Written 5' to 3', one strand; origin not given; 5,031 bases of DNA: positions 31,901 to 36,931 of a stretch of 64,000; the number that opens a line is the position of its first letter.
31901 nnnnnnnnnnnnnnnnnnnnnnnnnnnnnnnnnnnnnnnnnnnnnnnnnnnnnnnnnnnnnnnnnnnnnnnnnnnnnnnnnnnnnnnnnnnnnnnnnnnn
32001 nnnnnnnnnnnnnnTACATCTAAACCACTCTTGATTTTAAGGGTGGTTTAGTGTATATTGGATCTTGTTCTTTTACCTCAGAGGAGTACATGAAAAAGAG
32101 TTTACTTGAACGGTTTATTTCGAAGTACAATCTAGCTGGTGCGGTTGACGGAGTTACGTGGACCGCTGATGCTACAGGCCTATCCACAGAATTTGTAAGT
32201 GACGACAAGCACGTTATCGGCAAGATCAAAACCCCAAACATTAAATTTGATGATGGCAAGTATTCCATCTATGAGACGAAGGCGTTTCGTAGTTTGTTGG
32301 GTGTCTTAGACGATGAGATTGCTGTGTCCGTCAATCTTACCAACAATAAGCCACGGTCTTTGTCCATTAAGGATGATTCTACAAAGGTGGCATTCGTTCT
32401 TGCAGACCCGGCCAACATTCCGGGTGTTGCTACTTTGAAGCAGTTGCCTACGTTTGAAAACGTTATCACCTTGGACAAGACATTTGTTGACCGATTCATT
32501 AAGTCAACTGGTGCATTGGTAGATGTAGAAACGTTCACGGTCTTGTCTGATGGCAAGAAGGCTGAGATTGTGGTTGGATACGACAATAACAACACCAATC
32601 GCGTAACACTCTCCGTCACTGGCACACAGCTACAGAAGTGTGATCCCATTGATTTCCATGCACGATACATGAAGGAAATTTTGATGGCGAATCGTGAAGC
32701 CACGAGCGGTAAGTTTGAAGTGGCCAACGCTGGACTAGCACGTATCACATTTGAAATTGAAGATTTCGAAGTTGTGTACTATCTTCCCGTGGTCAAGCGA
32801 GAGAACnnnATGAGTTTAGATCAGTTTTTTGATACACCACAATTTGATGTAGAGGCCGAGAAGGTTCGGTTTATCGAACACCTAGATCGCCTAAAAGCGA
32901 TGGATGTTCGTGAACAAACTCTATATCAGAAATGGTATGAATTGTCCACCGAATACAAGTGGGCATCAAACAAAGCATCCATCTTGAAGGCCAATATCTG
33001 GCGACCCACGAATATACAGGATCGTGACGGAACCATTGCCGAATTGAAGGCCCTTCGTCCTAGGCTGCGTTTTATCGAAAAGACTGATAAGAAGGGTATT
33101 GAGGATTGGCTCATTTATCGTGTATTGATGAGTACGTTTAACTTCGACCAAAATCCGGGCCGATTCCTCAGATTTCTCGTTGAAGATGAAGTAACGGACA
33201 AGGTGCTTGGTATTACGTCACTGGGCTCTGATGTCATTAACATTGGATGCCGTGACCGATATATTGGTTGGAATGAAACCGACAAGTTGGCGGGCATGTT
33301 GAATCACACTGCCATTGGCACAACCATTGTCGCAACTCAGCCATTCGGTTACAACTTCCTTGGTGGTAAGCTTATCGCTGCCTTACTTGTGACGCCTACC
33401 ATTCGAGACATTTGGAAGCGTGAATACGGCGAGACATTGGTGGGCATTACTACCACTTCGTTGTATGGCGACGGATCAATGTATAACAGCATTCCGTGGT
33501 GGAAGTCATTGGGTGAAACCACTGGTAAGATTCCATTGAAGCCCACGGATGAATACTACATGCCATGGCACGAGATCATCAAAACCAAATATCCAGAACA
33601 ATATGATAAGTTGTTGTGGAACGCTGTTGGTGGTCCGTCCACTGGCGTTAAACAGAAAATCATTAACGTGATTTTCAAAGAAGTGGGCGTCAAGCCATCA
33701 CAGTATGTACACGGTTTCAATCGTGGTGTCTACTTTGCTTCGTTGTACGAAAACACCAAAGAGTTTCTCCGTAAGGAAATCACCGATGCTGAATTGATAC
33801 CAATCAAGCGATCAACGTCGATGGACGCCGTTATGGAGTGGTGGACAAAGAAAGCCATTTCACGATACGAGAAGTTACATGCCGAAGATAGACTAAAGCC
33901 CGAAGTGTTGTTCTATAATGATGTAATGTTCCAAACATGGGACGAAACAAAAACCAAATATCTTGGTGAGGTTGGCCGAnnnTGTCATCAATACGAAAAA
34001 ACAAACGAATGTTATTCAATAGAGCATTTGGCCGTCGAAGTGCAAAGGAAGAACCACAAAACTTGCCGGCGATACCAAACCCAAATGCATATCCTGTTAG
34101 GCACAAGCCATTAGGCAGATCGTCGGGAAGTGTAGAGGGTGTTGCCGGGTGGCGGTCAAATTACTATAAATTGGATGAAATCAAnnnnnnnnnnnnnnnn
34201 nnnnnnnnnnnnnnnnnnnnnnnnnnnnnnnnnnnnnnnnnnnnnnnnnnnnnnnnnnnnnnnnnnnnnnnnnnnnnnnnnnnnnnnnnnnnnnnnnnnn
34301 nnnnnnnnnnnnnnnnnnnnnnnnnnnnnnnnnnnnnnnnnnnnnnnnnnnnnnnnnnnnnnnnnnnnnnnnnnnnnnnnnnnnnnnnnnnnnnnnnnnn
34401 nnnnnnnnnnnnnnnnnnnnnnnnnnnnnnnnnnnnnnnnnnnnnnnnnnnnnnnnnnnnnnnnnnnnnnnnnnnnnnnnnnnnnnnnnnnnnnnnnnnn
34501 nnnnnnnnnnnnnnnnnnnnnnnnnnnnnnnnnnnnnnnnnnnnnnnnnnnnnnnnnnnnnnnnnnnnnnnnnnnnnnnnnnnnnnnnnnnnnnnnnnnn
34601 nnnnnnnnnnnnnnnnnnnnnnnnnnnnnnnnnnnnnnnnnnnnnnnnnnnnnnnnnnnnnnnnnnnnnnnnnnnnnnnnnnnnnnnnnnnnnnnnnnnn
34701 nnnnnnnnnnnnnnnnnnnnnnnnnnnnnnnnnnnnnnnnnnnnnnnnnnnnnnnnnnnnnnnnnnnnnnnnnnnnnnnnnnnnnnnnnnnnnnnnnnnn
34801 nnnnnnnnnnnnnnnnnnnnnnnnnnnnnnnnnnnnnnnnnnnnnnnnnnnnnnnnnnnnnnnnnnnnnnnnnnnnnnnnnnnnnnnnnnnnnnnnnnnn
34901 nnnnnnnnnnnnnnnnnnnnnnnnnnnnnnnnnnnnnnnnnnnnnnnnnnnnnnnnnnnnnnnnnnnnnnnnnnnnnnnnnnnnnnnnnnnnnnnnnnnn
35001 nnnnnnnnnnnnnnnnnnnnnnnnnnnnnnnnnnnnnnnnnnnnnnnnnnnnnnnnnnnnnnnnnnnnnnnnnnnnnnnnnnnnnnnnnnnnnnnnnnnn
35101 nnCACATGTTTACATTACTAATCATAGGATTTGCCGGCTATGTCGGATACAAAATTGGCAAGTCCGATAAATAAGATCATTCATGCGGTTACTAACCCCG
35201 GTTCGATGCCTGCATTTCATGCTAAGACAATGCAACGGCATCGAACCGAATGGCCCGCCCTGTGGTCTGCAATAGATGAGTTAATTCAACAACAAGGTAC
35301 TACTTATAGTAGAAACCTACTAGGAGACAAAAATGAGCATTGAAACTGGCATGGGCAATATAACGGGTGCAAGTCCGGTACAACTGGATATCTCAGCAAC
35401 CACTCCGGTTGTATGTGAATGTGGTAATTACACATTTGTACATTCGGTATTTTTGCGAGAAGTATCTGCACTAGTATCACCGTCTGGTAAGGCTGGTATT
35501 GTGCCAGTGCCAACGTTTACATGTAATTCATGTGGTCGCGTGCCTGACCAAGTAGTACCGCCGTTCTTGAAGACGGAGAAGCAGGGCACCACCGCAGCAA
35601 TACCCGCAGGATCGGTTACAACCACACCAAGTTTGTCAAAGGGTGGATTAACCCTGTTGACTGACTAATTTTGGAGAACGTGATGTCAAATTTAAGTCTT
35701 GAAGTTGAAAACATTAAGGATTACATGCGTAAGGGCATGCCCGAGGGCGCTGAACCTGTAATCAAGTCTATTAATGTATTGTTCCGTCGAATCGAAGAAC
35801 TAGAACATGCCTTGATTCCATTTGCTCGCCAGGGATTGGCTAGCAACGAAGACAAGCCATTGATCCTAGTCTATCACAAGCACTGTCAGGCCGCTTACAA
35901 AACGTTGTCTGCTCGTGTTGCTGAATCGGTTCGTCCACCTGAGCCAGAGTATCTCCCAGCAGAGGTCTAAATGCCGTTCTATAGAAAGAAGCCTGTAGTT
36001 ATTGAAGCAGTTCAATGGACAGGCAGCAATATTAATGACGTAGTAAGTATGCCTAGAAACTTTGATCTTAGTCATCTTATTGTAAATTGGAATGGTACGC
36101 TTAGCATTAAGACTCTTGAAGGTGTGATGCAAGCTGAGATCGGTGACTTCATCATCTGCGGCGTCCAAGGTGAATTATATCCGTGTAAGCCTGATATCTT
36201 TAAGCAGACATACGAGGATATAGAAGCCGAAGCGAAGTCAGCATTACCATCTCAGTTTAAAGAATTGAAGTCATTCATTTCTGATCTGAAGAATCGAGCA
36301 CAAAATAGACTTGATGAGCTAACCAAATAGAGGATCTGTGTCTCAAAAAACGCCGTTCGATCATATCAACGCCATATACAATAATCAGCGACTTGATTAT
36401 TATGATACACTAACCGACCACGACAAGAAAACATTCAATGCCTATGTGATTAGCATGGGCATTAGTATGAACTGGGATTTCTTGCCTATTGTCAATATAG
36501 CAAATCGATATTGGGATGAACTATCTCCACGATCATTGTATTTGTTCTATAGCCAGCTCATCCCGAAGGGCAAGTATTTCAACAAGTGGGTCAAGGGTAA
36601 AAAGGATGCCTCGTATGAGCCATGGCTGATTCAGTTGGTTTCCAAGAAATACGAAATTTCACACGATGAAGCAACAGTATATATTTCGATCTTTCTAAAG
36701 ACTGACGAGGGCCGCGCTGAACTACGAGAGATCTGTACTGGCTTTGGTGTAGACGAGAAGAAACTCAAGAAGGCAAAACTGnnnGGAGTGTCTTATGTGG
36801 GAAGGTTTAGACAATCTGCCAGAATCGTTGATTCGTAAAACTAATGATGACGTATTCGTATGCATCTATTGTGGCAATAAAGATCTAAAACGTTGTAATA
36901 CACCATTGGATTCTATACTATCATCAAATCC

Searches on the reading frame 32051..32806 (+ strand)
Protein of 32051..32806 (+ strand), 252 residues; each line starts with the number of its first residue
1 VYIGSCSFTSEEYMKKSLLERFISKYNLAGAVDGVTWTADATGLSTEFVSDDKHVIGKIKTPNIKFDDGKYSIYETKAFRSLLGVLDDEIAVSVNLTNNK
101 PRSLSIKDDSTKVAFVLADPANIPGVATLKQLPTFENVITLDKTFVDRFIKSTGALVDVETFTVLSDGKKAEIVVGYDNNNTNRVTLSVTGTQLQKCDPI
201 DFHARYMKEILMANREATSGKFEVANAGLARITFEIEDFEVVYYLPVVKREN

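Call 25: search_protein_families(library=pfam, proteins=[window:32051-32806:+], max_evalue=0.001)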
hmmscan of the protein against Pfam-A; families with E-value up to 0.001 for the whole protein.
window:32051-32806:+ (252 aa): 0 families

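Call 26: search_protein_families(library=phrogs, proteins=[window:32051-32806:+], max_evalue=0.001)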
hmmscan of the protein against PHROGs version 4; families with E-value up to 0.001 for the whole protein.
window:32051-32806:+ (252 aa): 2 families
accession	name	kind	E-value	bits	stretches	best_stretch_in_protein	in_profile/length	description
phrog_223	-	DNA, RNA and nucleotide metabolism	5.1e-08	33.8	1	50-195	33-172/222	DNA polymerase processivity factor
phrog_12062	-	unknown function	3.1e-06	27.7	1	87-239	84-236/245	-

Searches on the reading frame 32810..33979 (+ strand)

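Call 25: search_protein_families(library=pfam, proteins=[window:32810-33979:+], max_evalue=0.001)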
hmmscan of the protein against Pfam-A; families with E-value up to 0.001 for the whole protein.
window:32810-33979:+ (390 aa): 1 family
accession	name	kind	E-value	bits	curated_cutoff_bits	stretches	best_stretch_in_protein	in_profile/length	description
PF14236.12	DruA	-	8.5e-26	91.2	27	1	80-321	46-296/297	Druantia protein DruA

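Call 26: search_protein_families(library=phrogs, proteins=[window:32810-33979:+], max_evalue=0.001)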
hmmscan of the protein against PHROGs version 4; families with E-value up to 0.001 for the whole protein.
window:32810-33979:+ (390 aa): 1 family
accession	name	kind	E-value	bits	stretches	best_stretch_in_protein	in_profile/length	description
phrog_19197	-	unknown function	2.4e-35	123.4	2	106-233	91-220/375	-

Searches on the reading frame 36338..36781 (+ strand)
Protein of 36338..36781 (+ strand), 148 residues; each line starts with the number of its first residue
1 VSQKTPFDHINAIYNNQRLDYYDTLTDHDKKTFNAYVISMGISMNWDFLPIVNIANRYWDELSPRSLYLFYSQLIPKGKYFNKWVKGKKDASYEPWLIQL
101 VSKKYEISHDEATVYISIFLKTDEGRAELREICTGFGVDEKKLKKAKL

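Call 28: search_protein_families(library=pfam, proteins=[window:36338-36781:+], max_evalue=0.001)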
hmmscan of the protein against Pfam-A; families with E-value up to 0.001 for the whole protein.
window:36338-36781:+ (148 aa): 1 family
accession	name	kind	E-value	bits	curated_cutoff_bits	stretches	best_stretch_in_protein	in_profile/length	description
PF16790.10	Phage_clamp_A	-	8.8e-13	49.3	27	1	7-131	5-128/144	Bacteriophage clamp loader A subunit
